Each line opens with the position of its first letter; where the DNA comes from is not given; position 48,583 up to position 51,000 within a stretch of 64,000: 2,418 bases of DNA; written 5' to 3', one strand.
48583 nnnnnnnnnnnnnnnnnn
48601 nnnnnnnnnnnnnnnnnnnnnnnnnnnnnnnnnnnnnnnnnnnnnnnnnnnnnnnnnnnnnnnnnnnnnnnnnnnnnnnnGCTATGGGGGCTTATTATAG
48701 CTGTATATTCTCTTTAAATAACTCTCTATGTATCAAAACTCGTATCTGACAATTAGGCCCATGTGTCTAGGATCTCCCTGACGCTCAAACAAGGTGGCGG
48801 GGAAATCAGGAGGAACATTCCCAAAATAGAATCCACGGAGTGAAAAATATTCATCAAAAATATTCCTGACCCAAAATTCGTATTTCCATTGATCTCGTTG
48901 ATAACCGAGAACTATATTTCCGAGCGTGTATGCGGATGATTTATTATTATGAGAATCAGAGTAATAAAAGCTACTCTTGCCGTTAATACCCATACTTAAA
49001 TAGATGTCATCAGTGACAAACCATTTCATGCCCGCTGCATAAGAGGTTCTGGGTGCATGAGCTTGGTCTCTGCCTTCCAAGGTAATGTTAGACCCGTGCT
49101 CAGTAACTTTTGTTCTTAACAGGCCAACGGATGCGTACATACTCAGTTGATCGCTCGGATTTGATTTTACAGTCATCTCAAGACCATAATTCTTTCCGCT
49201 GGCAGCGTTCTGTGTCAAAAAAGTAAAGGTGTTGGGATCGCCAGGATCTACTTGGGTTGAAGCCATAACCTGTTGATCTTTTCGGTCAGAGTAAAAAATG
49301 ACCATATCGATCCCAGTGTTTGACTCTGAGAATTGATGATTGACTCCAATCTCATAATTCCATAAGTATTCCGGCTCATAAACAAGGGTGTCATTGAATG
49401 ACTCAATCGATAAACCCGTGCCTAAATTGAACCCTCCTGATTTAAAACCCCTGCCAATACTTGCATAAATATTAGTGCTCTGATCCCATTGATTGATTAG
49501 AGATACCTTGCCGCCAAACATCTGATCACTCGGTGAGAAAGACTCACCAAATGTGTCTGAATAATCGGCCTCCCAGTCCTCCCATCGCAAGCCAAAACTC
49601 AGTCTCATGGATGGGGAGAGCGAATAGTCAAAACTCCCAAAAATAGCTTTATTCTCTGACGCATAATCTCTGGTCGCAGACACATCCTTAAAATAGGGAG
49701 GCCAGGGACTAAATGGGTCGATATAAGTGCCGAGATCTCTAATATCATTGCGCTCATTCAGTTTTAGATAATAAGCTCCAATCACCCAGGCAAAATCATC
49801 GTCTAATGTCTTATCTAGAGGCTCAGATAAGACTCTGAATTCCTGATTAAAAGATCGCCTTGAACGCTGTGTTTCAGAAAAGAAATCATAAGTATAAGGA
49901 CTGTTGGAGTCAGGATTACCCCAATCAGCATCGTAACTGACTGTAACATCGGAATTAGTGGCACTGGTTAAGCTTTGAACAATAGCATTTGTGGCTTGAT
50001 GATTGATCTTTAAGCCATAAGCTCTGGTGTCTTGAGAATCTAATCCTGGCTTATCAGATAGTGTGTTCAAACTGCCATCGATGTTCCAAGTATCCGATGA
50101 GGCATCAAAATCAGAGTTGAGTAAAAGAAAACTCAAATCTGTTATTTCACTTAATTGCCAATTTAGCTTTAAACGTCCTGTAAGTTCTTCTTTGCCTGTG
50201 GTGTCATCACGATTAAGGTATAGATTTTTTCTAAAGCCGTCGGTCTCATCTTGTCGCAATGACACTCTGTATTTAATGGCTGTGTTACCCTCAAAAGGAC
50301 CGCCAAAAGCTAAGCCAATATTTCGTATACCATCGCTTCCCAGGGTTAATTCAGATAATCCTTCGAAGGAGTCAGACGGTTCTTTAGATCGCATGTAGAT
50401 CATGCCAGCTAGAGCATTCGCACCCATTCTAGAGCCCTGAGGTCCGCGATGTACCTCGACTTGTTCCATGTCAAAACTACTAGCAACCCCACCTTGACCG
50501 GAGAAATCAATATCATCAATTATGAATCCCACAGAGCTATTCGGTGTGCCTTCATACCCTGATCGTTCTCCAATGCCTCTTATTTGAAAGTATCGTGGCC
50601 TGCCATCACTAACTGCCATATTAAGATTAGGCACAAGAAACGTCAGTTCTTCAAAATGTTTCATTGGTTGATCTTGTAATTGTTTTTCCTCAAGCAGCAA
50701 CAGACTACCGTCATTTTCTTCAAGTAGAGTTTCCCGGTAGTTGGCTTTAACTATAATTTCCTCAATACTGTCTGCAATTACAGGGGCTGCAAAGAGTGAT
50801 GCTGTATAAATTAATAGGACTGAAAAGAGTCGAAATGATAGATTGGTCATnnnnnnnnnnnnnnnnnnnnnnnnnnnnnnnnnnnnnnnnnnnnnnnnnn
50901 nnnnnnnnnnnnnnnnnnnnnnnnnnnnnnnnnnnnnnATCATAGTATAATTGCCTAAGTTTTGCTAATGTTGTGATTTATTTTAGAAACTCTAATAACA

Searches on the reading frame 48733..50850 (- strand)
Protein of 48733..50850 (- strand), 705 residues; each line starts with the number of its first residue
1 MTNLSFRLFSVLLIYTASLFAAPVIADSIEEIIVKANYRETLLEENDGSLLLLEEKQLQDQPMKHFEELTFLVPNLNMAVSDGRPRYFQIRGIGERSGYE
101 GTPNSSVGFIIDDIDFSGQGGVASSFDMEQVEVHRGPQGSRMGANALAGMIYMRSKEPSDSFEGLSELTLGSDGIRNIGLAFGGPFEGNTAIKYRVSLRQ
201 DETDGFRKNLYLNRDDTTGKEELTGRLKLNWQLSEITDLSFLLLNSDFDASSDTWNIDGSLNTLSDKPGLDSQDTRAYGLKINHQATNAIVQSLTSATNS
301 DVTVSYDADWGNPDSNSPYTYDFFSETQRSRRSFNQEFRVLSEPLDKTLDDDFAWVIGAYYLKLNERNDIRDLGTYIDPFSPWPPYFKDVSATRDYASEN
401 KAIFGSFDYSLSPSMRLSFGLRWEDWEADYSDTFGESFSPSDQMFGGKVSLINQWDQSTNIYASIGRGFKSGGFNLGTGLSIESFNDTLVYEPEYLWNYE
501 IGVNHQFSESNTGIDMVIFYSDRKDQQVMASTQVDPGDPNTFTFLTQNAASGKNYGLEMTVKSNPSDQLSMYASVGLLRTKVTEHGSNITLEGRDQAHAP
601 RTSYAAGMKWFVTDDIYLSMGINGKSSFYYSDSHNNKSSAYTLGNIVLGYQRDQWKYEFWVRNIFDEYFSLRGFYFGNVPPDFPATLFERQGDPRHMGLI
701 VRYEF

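Call 5: search_protein_families(library=pfam, proteins=[window:48733-50850:-])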
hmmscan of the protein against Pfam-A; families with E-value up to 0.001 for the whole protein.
window:48733-50850:- (705 aa): 2 families
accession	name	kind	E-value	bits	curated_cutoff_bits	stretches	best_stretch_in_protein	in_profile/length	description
PF00593.30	TonB_dep_Rec_b-barrel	-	2.5e-29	103.9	27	1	243-664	16-436/436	TonB dependent receptor-like, beta-barrel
PF07715.20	Plug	-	1.1e-10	42.3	23.9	1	48-149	7-106/107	TonB-dependent Receptor Plug Domain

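Call 6: search_protein_families(library=ncbifam, proteins=[window:48733-50850:-])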
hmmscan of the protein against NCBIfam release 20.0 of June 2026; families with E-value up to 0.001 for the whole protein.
window:48733-50850:- (705 aa): 11 families
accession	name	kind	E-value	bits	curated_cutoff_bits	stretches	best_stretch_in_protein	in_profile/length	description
TIGR01783.1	TonB-siderophor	subfamily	2.2e-41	142.2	223.5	1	52-705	8-649/649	TonB-dependent siderophore receptor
TIGR01785.1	TonB-hemin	subfamily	8.9e-15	54.2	316.85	1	30-669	2-654/677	TonB-dependent heme/hemoglobin receptor family protein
TIGR01786.1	TonB-hemlactrns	subfamily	3.5e-13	48.8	323.75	1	43-667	18-684/719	TonB-dependent hemoglobin/transferrin/lactoferrin family receptor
NF010651.0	PRK14050.1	equivalog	2.3e-10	39.2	884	1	427-668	478-703/730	TonB-dependent siderophore receptor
NF053590.1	TonB_dep_TOL0244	equivalog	7.5e-09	34.7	645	1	127-225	111-206/604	TOL_0244 family TonB-dependent receptor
NF010650.0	PRK14049.1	equivalog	2e-07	29.6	904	1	437-625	475-650/729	ferrioxamine B receptor precursor protein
NF007349.0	PRK09840.1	equivalog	1.9e-06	26.2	686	1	124-210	143-228/760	catecholate siderophore receptor Fiu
NF047944.1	FoxamRcptFoxA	equivalog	3.4e-06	25.7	1300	0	127-204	134-211/697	ferrioxamine B receptor FoxA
TIGR01779.1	TonB-B12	equivalog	5.5e-06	25.2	599.7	1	128-309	126-301/614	TonB-dependent vitamin B12 receptor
NF010051.0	PRK13528.1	subfamily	6.4e-05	21.4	583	0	115-223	131-246/727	FepA family TonB-dependent siderophore receptor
NF007478.2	PRK10064.1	equivalog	0.00034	19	745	1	14-164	13-166/663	catecholate siderophore receptor CirA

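Call 10: find_related_loci(query=window:48733-50850:-, collection=genome_contigs, flank=10000)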
Query window:48733-50850:- (705 aa) in genome_contigs; peptide patterns used: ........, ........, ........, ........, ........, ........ (x = any residue, [..] = any of these).
133 stretches matched a pattern; 120 encode a relative of the query (tblastn E <= 1e-3); the best 80 are kept; 80 distinct loci.
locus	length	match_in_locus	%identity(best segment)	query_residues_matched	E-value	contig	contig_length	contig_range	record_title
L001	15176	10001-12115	94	1-705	0e+0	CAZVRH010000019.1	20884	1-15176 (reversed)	MAG TPA_asm: uncultured Woeseia sp. isolate SRP077602_co9_444 genome assembly, contig: NODE_2936_length_20884_cov_24.170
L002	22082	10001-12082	70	12-705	0e+0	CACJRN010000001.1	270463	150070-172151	MAG: uncultured gamma proteobacterium genome assembly, contig: AG-447-O13_NODE_1, whole genome shotgun sequence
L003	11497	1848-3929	70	12-705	0e+0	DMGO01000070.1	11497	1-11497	MAG TPA_asm: Gammaproteobacteria bacterium isolate UBA11654 contig_13619, whole genome shotgun sequence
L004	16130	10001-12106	60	4-705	0e+0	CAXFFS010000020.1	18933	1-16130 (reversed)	MAG TPA_asm: uncultured Gammaproteobacteria bacterium isolate ERR599034_binner123_Refined_29 genome assembly, contig: ER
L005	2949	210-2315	60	4-705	0e+0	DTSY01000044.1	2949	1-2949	MAG TPA_asm: Gammaproteobacteria bacterium isolate UWMA-0063 NODE_20182_length_2949_cov_41.155840, whole genome shotgun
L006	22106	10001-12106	60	4-705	0e+0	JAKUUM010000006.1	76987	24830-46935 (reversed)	MAG: SAR86 cluster bacterium isolate ALOHA_A2.5_133 A2.5-SAR86-4_6, whole genome shotgun sequence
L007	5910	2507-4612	60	4-705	0e+0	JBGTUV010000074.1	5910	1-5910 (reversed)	MAG: Candidatus Nitromaritima sp. isolate WDNA14_bin.3.strict NODE_74_length_5910_cov_2.025278, whole genome shotgun seq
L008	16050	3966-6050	59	5-705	0e+0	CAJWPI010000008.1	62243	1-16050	MAG TPA_asm: uncultured Gammaproteobacteria bacterium isolate ERR599156_bin.240_MetaBAT_v2.12.1_MAG genome assembly, con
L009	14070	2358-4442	59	5-705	0e+0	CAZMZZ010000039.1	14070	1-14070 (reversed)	MAG TPA_asm: uncultured Gammaproteobacteria bacterium isolate SRP077602_co3_848 genome assembly, contig: NODE_6404_lengt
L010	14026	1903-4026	56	1-705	0e+0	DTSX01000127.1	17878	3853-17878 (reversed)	MAG TPA_asm: Gammaproteobacteria bacterium isolate UWMA-0062 NODE_910_length_17878_cov_83.387926, whole genome shotgun s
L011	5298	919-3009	56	7-705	0e+0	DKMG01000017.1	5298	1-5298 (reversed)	MAG TPA_asm: Proteobacteria bacterium UBA7420 UBA7420_contig_114513, whole genome shotgun sequence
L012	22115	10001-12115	55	1-705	0e+0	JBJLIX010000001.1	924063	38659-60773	MAG: Gammaproteobacteria bacterium isolate LRMED-377 SAR86-LRMED-377-C1, whole genome shotgun sequence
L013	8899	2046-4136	58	9-705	0e+0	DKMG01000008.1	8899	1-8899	MAG TPA_asm: Proteobacteria bacterium UBA7420 UBA7420_contig_94994, whole genome shotgun sequence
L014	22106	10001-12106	55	1-705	0e+0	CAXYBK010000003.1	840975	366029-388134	MAG: uncultured SAR86 cluster bacterium isolate FRAM_RAS_F4_07_1819_4-MAG_13 genome assembly, contig: FRAM_RAS_F4_07_181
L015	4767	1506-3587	54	8-705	0e+0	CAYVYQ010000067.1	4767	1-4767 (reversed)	MAG TPA_asm: uncultured Gammaproteobacteria bacterium isolate SRP329387_co2_105 genome assembly, contig: NODE_13191_leng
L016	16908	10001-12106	55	1-705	0e+0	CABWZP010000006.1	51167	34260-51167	MAG: uncultured SAR86 cluster bacterium isolate AG-313-D02 genome assembly, contig: AG-313-D02_NODE_6, whole genome shot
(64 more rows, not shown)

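Call 31: search_protein_families(library=pfam, proteins=[L002:12092-12652:+, L002:12649-13461:+, L014:3799-4500:-, L016:1209-2396:+, L011:4548-5012:+, L014:8642-9838:+], max_evalue=0.01)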
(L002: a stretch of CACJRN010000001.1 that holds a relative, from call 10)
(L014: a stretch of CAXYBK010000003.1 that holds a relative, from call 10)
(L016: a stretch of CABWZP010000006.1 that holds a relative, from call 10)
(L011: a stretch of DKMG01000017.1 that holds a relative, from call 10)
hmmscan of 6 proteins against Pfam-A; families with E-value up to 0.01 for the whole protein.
L002:12092-12652:+ (186 aa): 1 family
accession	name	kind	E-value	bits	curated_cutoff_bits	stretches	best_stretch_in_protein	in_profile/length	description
PF04973.17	NMN_transporter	-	1.7e-50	171.8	27.3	1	3-180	1-174/175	Nicotinamide mononucleotide transporter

L002:12649-13461:+ (270 aa): 3 families
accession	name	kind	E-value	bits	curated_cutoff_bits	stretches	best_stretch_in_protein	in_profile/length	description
PF01636.29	APH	-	8.5e-16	58.9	23.2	1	16-207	2-217/239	Phosphotransferase enzyme family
PF01633.27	Choline_kinase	-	4.1e-08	33.3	29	1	151-205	152-209/300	Choline/ethanolamine kinase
PF02958.26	EcKL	-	0.0002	21.2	22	1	136-223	192-287/294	Ecdysteroid kinase-like family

L014:3799-4500:- (233 aa): 2 families
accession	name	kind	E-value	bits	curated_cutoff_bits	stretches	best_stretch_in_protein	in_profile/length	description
PF06790.16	UPF0259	-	4e-06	27.3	31.4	1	66-179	90-203/248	Uncharacterised protein family (UPF0259)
PF10110.14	GPDPase_memb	-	2.6e-05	23.5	29.6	1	120-224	164-260/321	Membrane domain of glycerophosphoryl diester phosphodiesterase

L016:1209-2396:+ (395 aa): 4 families
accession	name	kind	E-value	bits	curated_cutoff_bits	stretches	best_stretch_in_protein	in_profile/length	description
PF00579.31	tRNA-synt_1b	-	3.9e-81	273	21.1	1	29-313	4-291/292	tRNA synthetases class I (W and Y)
PF01479.30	S4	-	1.5e-08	34.7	22.8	1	335-379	2-46/48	S4 domain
PF22421.1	SYY_C-terminal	-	1.5e-05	25.2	27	1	320-379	7-64/83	Tyrosine--tRNA ligase SYY-like C-terminal domain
PF13275.11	S4_2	-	0.0013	19.1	24.6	1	327-367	1-41/65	S4 domain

L011:4548-5012:+ (154 aa): 2 families
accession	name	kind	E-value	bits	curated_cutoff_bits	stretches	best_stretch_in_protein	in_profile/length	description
PF00254.34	FKBP_C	-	1.8e-24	86.3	21.1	1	63-150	3-94/94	FKBP-type peptidyl-prolyl cis-trans isomerase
PF01346.23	FKBP_N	-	2.1e-05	25.7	22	1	21-54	64-97/97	Domain amino terminal to FKBP-type peptidyl-prolyl isomerase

L014:8642-9838:+ (398 aa): 2 families
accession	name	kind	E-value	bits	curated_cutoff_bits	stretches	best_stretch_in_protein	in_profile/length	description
PF02826.25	2-Hacid_dh_C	-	3.9e-47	160.3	25.1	1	155-333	1-177/178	D-isomer specific 2-hydroxyacid dehydrogenase, NAD binding domain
PF00389.36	2-Hacid_dh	-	2.6e-15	56.7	24.6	1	61-362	13-130/134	D-isomer specific 2-hydroxyacid dehydrogenase, catalytic domain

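Call 35: search_protein_families(library=ncbifam, proteins=[L002:12092-12652:+, L002:12649-13461:+], max_evalue=0.01)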
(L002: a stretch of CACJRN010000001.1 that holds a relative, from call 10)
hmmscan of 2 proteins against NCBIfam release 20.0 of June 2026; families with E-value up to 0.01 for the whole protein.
L002:12092-12652:+ (186 aa): 2 families
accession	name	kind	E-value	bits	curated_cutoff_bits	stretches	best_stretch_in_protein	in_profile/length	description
TIGR01528.1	NMN_trans_PnuC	equivalog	3.1e-25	89.2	42.45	1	3-182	2-184/187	nicotinamide riboside transporter PnuC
NF011926.0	PRK15397.1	subfamily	5.3e-19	69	335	2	111-180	157-226/239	nicotinamide riboside transporter PnuC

L002:12649-13461:+ (270 aa): 7 families
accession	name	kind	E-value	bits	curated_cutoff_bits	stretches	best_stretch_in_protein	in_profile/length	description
NF041256.1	GntI_guanitoxin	equivalog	2.1e-20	73.2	357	1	44-245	46-259/282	guanitoxin biosynthesis pre-guanitoxin N-oxide kinase GntI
TIGR02721.1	ycfN_thiK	equivalog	2.4e-18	66.2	299.45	1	34-221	19-205/256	thiamine kinase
NF003558.0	PRK05231.1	equivalog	3.2e-05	23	271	1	160-210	186-238/322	homoserine kinase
TIGR03724.2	arch_bud32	equivalog_domain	7.5e-05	22.3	125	0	54-120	41-109/193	KEOPS complex kinase/ATPase Bud32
NF000052.4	APH_9_Ia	exception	9.6e-05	21.8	680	1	148-233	193-281/330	aminoglycoside O-phosphotransferase APH(9)-Ia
NF046102.1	CellCycRegCcrZ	equivalog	0.0013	18.2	400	1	125-242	114-234/260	cell cycle regulator CcrZ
NF007174.0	PRK09605.1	equivalog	0.0023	16.5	447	0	53-129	383-460/535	bifunctional N(6)-L-threonylcarbamoyladenine synthase/serine/threonine protein kinase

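Call 39: find_related_loci(query=L002:12092-12652:+, collection=genome_contigs, flank=4000)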
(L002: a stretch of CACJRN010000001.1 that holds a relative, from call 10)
Query L002:12092-12652:+ (186 aa) in genome_contigs; peptide patterns used: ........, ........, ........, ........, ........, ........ (x = any residue, [..] = any of these).
251 stretches matched a pattern; 217 encode a relative of the query (tblastn E <= 1e-3); the best 80 are kept; 80 distinct loci.
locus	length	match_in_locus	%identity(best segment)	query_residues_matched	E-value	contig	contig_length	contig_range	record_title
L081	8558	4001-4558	100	1-186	4e-120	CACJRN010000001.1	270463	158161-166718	MAG: uncultured gamma proteobacterium genome assembly, contig: AG-447-O13_NODE_1, whole genome shotgun sequence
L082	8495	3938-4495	94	1-186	7e-115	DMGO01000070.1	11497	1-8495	MAG TPA_asm: Gammaproteobacteria bacterium isolate UBA11654 contig_13619, whole genome shotgun sequence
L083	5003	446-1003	84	1-186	9e-104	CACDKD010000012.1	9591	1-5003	uncultured gamma proteobacterium genome assembly, contig: AG-365-L08_NODE_12, whole genome shotgun sequence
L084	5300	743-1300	83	1-186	2e-102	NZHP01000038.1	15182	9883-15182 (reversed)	MAG: Gammaproteobacteria bacterium isolate MED641 133848, whole genome shotgun sequence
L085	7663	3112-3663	85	1-184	2e-101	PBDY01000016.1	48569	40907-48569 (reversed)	MAG: Gammaproteobacteria bacterium isolate SP335 MHASMcontig_593392, whole genome shotgun sequence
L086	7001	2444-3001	61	1-186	2e-75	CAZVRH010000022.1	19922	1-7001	MAG TPA_asm: uncultured Woeseia sp. isolate SRP077602_co9_444 genome assembly, contig: NODE_3159_length_19922_cov_22.336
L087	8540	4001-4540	62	2-183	9e-70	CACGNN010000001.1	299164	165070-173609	uncultured SAR86 cluster bacterium isolate AG-422-M05 genome assembly, contig: AG-422-M05_NODE_1, whole genome shotgun s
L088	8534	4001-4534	61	6-184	3e-69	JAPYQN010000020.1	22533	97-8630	MAG: Gammaproteobacteria bacterium isolate PW2.metabat2.74 PW2_2755_length_22533_cov_73.313551, whole genome shotgun seq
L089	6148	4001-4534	61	6-184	5e-69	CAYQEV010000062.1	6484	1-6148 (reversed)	MAG TPA_asm: uncultured Woeseia sp. isolate binchicken_co46_507 genome assembly, contig: NODE_24277_length_6484_cov_51.8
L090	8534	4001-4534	61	6-184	5e-69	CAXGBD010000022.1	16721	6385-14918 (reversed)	MAG TPA_asm: uncultured Gammaproteobacteria bacterium isolate ERR598981_concoct_43 genome assembly, contig: ERZ833884.67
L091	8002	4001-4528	62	5-180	9e-69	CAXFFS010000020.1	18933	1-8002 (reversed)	MAG TPA_asm: uncultured Gammaproteobacteria bacterium isolate ERR599034_binner123_Refined_29 genome assembly, contig: ER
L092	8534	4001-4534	61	6-184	1e-68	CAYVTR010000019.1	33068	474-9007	MAG TPA_asm: uncultured Woeseia sp. isolate SRP200020_co5_351 genome assembly, contig: NODE_1994_length_33068_cov_49.475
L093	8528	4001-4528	61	5-180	1e-68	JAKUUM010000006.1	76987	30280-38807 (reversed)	MAG: SAR86 cluster bacterium isolate ALOHA_A2.5_133 A2.5-SAR86-4_6, whole genome shotgun sequence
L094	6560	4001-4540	64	3-184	8e-69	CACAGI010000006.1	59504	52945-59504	uncultured SAR86 cluster bacterium isolate AG-343-J11 genome assembly, contig: AG-343-J11_NODE_6, whole genome shotgun s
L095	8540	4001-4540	60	2-183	3e-68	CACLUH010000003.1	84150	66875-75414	MAG: uncultured SAR86 cluster bacterium isolate AG-470-J20 genome assembly, contig: AG-470-J20_NODE_3, whole genome shot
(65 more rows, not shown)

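Call 45: search_protein_families(library=pfam, proteins=[L086:2426-3016:+, L086:2958-3830:+, L086:3834-5138:+, L086:1376-2275:-, L086:5152-5940:+])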
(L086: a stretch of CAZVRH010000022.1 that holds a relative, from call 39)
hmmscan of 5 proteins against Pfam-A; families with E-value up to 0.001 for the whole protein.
L086:2426-3016:+ (196 aa): 1 family
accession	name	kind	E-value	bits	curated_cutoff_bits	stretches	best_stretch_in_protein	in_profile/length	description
PF04973.17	NMN_transporter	-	2.3e-48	164.9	27.3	1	10-187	2-175/175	Nicotinamide mononucleotide transporter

L086:2958-3830:+ (290 aa): 2 families
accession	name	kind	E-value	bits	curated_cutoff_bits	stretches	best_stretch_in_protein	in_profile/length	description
PF01636.29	APH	-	3.3e-17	63.5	23.2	1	45-232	14-223/239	Phosphotransferase enzyme family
PF01633.27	Choline_kinase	-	4.7e-15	56.1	29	1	38-224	6-211/300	Choline/ethanolamine kinase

L086:3834-5138:+ (434 aa): 2 families
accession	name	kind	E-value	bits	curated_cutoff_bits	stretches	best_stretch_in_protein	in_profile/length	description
PF01053.26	Cys_Met_Meta_PP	-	1.6e-133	445.4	27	1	10-425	1-380/381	Cys/Met metabolism PLP-dependent enzyme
PF00266.25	Aminotran_5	-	7.7e-06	25.5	21.5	1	100-218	85-209/371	Aminotransferase class-V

L086:1376-2275:- (299 aa): 1 family
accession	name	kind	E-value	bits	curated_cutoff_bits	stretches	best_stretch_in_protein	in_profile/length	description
PF04909.20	Amidohydro_2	-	2.2e-41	142.9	26.4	1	19-296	2-289/289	Amidohydrolase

L086:5152-5940:+ (262 aa): 9 families
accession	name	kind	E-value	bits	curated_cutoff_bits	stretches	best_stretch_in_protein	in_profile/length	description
PF00561.26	Abhydrolase_1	-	3.8e-29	102.5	25.8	2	28-127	5-105/245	alpha/beta hydrolase fold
PF12146.15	Hydrolase_4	-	5.1e-20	72.2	27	1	28-249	9-237/239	Serine aminopeptidase, S33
PF12697.13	Abhydrolase_6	-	9e-20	72.7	26.3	1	28-256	3-216/217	Alpha/beta hydrolase family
PF00975.26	Thioesterase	-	4.8e-10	40.5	26.4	1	50-146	27-125/226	Thioesterase domain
PF08386.16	Abhydrolase_4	-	2e-05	25.1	21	1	203-253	33-81/103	TAP-like protein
PF06821.19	Ser_hydrolase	-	3e-05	24.5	22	0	77-123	41-91/172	Serine hydrolase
PF03959.19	FSH1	-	8.2e-05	22.8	21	1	200-249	155-204/211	Serine hydrolase (FSH1)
PF03096.20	Ndr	-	0.00017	20.8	23.3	0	54-259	59-273/283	Ndr family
PF00756.26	Esterase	-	0.00097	19.4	22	0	76-121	103-147/251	Putative esterase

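Call 52: search_solved_structures(query=window:48733-50850:-, max_evalue=0.00001)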
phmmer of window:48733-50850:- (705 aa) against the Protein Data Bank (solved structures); distinct sequences matched with E-value up to 0.00001: 1.
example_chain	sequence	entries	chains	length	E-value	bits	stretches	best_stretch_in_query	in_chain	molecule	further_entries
4epa_A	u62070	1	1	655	2.4e-10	42.5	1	44-230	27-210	Pesticin receptor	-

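Call 60: find_encoding_contigs(protein=window:48733-50850:-, flank=3000, max_places=4)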
Protein window:48733-50850:- (705 aa): 12 contigs read that carry it; 4 places shown.
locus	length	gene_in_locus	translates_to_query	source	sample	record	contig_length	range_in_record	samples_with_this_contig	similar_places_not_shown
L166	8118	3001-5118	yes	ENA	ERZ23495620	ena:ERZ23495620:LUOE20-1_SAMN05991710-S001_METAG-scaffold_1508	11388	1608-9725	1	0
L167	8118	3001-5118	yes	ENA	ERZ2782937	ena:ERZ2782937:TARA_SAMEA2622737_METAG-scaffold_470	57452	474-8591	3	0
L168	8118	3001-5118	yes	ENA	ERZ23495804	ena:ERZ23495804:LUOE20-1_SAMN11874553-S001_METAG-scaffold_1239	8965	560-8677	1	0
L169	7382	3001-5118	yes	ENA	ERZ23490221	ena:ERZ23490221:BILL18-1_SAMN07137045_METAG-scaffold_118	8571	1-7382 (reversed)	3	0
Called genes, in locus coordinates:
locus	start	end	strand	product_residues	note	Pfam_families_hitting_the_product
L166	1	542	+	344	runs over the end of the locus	PF04055:Radical_SAM, PF06463:Mob_synth_C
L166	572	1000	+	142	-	PF13622:4HBT_3, PF03061:4HBT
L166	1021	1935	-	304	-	-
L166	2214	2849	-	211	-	PF00753:Lactamase_B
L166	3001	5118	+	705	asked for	PF07715:Plug, PF00593:TonB_dep_Rec_b-barrel, PF14905:OMP_b-brl_3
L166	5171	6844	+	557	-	PF00561:Abhydrolase_1, PF12146:Hydrolase_4 (faint), PF12697:Abhydrolase_6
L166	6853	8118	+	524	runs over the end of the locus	PF01565:FAD_binding_4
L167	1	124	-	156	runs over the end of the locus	PF25205:DUF7835 (faint)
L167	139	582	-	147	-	-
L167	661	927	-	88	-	-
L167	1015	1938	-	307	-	-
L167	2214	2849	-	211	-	PF00753:Lactamase_B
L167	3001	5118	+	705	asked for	PF07715:Plug, PF00593:TonB_dep_Rec_b-barrel, PF14905:OMP_b-brl_3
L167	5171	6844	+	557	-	PF00561:Abhydrolase_1, PF12146:Hydrolase_4 (faint), PF12697:Abhydrolase_6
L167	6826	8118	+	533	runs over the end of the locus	PF01565:FAD_binding_4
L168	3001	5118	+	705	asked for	PF07715:Plug, PF00593:TonB_dep_Rec_b-barrel, PF14905:OMP_b-brl_3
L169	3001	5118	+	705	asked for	PF07715:Plug, PF00593:TonB_dep_Rec_b-barrel, PF14905:OMP_b-brl_3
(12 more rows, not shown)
